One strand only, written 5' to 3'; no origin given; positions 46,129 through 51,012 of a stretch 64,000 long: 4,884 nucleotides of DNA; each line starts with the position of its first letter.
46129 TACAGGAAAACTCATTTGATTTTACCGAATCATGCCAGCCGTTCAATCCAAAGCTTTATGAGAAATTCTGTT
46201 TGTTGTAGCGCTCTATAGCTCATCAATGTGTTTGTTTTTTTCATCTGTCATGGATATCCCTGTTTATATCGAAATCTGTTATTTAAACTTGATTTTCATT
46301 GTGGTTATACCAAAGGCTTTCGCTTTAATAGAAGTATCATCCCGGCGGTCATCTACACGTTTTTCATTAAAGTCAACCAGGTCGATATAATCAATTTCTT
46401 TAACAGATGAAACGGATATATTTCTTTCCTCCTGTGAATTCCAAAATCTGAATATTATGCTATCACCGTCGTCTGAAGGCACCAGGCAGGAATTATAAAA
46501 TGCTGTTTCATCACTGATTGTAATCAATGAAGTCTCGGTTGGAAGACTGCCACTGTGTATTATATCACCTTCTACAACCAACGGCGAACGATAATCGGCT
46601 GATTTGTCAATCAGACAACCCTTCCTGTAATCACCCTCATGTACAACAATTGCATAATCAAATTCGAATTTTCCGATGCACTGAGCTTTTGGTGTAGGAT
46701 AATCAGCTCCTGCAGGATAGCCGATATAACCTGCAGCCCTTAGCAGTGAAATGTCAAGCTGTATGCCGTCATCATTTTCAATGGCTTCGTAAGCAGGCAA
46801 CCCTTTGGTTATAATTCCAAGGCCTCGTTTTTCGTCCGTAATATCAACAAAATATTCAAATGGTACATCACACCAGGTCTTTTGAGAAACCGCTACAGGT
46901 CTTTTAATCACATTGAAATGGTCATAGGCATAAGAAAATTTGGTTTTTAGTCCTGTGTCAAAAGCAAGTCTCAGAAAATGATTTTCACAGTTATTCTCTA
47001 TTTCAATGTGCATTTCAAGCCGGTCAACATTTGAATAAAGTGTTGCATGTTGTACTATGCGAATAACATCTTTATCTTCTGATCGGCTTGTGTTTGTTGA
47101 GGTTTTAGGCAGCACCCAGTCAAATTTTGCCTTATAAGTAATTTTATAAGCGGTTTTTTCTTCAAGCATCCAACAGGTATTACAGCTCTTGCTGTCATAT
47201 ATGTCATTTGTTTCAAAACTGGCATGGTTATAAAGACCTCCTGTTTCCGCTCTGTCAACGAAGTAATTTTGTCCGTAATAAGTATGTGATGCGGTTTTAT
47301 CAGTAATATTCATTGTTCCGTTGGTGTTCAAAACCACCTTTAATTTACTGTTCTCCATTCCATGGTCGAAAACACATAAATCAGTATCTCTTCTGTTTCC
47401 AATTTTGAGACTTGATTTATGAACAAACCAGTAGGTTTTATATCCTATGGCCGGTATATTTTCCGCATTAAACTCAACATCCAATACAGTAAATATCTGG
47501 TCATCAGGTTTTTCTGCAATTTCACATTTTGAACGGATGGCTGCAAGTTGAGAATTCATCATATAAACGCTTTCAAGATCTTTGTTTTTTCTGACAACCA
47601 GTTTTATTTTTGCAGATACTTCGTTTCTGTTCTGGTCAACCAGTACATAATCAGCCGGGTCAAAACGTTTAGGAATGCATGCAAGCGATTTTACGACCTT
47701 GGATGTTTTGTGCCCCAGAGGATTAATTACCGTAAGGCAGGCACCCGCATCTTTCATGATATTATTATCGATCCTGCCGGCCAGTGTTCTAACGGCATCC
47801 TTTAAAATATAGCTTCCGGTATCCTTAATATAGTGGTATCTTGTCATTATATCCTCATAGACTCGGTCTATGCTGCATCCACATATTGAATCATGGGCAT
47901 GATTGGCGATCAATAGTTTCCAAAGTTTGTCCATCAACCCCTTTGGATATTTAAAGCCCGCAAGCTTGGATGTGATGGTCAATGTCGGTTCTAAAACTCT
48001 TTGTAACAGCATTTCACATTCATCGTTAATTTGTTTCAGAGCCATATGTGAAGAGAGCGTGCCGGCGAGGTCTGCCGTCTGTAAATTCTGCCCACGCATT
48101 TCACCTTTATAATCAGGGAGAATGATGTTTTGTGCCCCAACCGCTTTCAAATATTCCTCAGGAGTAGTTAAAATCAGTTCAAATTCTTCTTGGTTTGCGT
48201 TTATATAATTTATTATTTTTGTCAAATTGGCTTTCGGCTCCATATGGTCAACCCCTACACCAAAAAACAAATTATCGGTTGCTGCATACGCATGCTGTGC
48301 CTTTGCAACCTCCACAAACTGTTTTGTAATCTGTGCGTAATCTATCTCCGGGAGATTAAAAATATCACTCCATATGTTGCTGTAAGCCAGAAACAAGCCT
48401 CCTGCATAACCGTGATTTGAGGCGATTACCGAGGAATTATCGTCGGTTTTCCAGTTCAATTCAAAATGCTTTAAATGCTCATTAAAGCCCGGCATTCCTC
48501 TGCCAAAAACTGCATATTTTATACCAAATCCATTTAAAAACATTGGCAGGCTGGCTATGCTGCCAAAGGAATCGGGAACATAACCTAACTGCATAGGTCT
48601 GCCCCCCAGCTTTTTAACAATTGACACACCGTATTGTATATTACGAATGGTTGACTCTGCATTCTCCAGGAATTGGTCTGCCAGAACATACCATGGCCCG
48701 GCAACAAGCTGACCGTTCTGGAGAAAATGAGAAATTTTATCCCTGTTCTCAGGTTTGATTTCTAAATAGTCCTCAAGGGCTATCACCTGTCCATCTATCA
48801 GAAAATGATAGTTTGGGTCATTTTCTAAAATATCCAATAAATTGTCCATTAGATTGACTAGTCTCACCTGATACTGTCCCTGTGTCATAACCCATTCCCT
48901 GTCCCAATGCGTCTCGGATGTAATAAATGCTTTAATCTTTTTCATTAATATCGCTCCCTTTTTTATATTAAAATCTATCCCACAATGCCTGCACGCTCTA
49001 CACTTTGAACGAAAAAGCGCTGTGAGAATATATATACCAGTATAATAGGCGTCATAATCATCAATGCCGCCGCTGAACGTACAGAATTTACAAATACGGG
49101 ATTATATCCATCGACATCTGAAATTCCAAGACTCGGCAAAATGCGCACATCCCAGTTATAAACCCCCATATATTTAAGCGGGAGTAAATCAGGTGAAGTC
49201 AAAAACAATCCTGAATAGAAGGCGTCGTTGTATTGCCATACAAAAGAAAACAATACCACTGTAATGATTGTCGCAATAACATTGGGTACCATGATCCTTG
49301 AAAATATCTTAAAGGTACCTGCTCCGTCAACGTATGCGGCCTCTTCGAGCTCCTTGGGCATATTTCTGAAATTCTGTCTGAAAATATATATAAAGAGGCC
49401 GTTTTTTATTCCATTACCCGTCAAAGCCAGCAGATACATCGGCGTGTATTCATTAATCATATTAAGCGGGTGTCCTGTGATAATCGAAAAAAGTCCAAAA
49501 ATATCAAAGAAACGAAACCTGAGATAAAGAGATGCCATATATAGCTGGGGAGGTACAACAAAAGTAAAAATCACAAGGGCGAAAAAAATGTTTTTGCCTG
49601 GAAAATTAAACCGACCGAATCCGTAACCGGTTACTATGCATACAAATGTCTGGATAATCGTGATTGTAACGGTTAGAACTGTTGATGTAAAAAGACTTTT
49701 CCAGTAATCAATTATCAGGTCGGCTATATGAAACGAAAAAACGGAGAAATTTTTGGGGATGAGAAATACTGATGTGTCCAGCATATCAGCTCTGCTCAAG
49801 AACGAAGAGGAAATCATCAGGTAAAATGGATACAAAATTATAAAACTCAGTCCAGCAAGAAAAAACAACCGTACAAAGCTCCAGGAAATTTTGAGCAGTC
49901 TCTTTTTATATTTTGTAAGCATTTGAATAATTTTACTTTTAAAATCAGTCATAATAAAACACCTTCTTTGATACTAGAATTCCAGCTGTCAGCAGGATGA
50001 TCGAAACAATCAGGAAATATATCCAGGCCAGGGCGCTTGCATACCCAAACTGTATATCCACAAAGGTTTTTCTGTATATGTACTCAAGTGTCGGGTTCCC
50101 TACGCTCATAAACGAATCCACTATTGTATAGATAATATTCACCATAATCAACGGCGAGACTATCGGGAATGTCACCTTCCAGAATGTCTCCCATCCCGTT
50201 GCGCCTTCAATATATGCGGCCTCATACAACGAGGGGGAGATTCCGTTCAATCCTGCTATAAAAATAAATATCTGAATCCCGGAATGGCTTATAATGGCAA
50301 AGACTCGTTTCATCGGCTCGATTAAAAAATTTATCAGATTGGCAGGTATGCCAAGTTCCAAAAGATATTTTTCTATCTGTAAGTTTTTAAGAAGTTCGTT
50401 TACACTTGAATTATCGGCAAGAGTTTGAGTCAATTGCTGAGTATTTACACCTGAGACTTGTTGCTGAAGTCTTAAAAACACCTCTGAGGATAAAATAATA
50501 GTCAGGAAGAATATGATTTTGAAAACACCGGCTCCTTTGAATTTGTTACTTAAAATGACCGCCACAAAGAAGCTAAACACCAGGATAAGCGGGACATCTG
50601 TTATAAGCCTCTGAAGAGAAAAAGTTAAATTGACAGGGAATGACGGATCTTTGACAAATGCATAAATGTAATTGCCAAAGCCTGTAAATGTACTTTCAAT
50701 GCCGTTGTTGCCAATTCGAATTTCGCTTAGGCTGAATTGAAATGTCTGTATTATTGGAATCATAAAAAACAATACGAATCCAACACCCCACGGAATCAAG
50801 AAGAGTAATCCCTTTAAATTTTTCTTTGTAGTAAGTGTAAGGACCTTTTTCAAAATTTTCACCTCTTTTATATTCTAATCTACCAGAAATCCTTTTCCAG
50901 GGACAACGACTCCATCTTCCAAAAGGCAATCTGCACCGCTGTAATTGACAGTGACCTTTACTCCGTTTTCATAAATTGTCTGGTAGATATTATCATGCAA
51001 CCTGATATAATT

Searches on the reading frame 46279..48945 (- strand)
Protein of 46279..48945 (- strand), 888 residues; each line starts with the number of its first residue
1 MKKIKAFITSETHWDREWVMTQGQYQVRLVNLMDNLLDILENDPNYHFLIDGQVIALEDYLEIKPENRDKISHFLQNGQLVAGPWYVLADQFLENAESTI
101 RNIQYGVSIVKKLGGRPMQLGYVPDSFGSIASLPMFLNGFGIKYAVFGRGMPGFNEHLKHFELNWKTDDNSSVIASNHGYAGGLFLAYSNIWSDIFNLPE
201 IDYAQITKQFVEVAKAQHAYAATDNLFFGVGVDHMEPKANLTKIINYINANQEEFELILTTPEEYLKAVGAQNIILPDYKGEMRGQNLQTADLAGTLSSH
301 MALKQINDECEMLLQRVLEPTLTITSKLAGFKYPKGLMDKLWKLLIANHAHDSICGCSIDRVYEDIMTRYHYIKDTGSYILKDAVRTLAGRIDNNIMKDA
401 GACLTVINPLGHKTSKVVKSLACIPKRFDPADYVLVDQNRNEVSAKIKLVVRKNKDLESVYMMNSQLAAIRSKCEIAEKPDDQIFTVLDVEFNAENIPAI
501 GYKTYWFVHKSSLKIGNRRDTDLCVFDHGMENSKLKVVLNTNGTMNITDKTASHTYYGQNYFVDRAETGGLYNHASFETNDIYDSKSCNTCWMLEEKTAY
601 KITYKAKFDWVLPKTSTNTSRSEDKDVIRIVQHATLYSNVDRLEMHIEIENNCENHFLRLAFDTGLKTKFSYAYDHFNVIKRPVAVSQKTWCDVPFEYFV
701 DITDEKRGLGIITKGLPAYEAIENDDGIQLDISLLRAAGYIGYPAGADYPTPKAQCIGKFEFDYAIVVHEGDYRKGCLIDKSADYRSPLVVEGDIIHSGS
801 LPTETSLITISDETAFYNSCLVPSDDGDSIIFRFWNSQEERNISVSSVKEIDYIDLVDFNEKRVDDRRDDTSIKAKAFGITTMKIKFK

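Call 4: search_protein_families(library=pfam, proteins=[window:46279-48945:-], max_evalue=0.01)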
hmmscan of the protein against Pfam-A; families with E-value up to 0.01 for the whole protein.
window:46279-48945:- (888 aa): 3 families
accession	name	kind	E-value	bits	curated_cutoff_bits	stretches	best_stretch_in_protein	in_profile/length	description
PF01074.27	Glyco_hydro_38N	-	9.6e-34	117.4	25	1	7-271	3-257/270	Glycosyl hydrolases family 38 N-terminal domain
PF09261.16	Alpha-mann_mid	-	8.9e-16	58.2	31.1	1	295-388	5-96/96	Alpha mannosidase middle domain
PF07748.19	Glyco_hydro_38C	-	7.3e-15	56.2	25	1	530-739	1-201/206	Glycosyl hydrolases family 38 C-terminal domain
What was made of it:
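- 46279..48945 (-): Cytoplasmic GH38 alpha-mannosidase, the last gene of the operon. It is the variable, substrate-specific partner. GH38 N-terminal, middle and C-terminal domains (call 4).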

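Call 71: list_cluster_members(proteins=[P0033, P0001, window:46279-48945:-, window:26574-27851:-, window:30479-32479:-])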
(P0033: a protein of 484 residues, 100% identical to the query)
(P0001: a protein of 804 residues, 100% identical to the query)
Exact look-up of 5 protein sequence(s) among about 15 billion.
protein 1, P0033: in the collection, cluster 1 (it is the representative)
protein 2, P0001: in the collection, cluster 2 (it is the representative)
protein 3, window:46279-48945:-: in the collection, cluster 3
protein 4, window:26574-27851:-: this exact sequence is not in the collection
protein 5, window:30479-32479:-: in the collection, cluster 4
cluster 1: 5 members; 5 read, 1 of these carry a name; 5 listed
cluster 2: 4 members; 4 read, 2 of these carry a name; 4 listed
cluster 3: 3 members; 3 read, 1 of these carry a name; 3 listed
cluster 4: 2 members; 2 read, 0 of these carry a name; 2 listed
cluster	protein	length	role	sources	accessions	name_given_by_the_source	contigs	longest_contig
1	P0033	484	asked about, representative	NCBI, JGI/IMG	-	-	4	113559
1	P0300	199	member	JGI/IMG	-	-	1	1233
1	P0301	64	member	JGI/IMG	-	heme A synthase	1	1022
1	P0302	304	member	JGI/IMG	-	-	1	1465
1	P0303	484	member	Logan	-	-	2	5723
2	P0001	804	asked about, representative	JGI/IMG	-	hypothetical protein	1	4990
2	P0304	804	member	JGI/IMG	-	-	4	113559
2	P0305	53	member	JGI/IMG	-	hypothetical protein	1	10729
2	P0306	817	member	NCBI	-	-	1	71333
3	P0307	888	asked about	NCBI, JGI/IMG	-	-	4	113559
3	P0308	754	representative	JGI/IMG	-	-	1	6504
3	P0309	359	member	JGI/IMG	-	alpha-mannosidase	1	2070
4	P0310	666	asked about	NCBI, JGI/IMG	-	-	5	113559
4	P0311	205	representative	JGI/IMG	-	-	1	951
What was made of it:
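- Checked: DUF5696 is 50875-53331, a gap of 7 nt from the TTG start, or 10 nt if the ATG at 53328 is used as in NCBI's 817-aa call (call 71). permB1 starts 12 nt further on.
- Tried and rejected: The source organism could not be identified, because cluster members carry no names (call 71).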

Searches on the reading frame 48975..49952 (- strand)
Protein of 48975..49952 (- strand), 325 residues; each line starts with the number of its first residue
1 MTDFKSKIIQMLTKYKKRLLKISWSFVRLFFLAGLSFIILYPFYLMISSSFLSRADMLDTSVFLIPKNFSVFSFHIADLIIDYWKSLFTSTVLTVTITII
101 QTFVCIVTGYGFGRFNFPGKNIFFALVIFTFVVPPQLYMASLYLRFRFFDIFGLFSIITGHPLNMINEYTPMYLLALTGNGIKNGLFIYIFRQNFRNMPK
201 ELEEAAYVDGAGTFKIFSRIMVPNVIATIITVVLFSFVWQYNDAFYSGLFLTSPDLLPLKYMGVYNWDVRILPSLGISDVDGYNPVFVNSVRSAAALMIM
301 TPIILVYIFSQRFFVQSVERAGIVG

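Call 5: search_protein_families(library=ncbifam, proteins=[window:48975-49952:-], max_evalue=0.01)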
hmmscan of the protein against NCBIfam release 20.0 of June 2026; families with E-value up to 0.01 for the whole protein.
window:48975-49952:- (325 aa): 14 families
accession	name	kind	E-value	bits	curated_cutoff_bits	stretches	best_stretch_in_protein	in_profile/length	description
NF008210.0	PRK10973.1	equivalog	8e-15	55.3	297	1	30-317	15-275/281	sn-glycerol-3-phosphate ABC transporter permease UgpE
NF040932.1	ABC_arch_GlcU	equivalog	6e-13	49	340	1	32-318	9-264/272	glucose ABC transporter permease GlcU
NF008231.0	PRK10998.1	equivalog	5.9e-11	42.5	261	1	81-252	83-238/296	maltose ABC transporter permease MalG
TIGR01581.1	Mo_ABC_porter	hypoth_equivalog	6.4e-10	38.9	210.3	1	83-237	19-168/225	ABC transporter permease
NF006939.0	PRK09421.1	equivalog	9.1e-08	31.8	262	1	84-238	9-159/230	molybdate ABC transporter permease subunit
TIGR02139.1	permease_CysT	equivalog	2.6e-07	30.5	246.1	1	86-237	51-197/265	sulfate ABC transporter permease subunit CysT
NF040839.1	tungstate_WtpB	equivalog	4.3e-07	29.8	340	1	50-237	11-190/251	tungstate ABC transporter permease WtpB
TIGR02141.1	modB_ABC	equivalog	8.7e-07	28.8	182.6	1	92-238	5-146/208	molybdate ABC transporter permease subunit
TIGR00969.1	3a0106s02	subfamily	9.6e-06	25.2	240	1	91-237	67-208/272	sulfate ABC transporter permease subunit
NF007047.0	PRK09500.1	equivalog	3.4e-05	23.6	326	1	37-262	16-219/257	spermidine/putrescine ABC transporter permease PotC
NF008620.0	PRK11602.1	equivalog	0.00018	20.8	442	1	88-233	63-208/291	sulfate/thiosulfate ABC transporter permease CysW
NF008208.0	PRK10971.1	equivalog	0.00037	20.1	415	1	91-239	63-207/277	sulfate/thiosulfate ABC transporter permease CysT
TIGR02140.1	permease_CysW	equivalog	0.00047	19.7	329.1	1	87-231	48-188/261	sulfate ABC transporter permease subunit CysW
NF008232.0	PRK10999.1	equivalog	0.004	15.9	392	1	84-244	289-447/520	maltose ABC transporter permease MalF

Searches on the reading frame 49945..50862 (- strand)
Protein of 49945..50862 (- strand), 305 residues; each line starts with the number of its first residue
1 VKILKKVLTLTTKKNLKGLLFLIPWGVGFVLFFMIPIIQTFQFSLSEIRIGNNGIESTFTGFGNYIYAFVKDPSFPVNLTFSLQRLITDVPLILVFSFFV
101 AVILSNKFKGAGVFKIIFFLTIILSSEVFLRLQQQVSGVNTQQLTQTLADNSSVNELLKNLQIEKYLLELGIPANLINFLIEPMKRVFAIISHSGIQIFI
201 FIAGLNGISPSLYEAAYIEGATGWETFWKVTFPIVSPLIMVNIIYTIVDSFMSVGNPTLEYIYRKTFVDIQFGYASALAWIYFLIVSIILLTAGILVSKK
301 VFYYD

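Call 5: search_protein_families(library=ncbifam, proteins=[window:49945-50862:-], max_evalue=0.01)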
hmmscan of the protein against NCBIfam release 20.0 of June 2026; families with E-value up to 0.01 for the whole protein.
window:49945-50862:- (305 aa): 7 families
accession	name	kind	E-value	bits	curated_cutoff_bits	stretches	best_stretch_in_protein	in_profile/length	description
NF007852.0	PRK10561.1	equivalog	1.4e-07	31.7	335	1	196-303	172-294/295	sn-glycerol-3-phosphate ABC transporter permease UgpA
NF008231.0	PRK10998.1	equivalog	9.3e-06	25.4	261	1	189-253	165-229/296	maltose ABC transporter permease MalG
TIGR00969.1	3a0106s02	subfamily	2.8e-05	23.7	240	1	206-247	167-208/272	sulfate ABC transporter permease subunit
TIGR03226.1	PhnU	equivalog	0.0011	18.5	283.45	1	201-288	198-294/311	2-aminoethylphosphonate ABC transporter permease subunit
TIGR01581.1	Mo_ABC_porter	hypoth_equivalog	0.0014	18.1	210.3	1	201-247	122-168/225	ABC transporter permease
TIGR03416.1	ABC_choXWV_perm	equivalog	0.0037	16.8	363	1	202-251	170-219/267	choline ABC transporter permease subunit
NF040733.1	ABC_perm_U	equivalog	0.0075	15.8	295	1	177-254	114-192/251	ABC transporter permease subunit SaoP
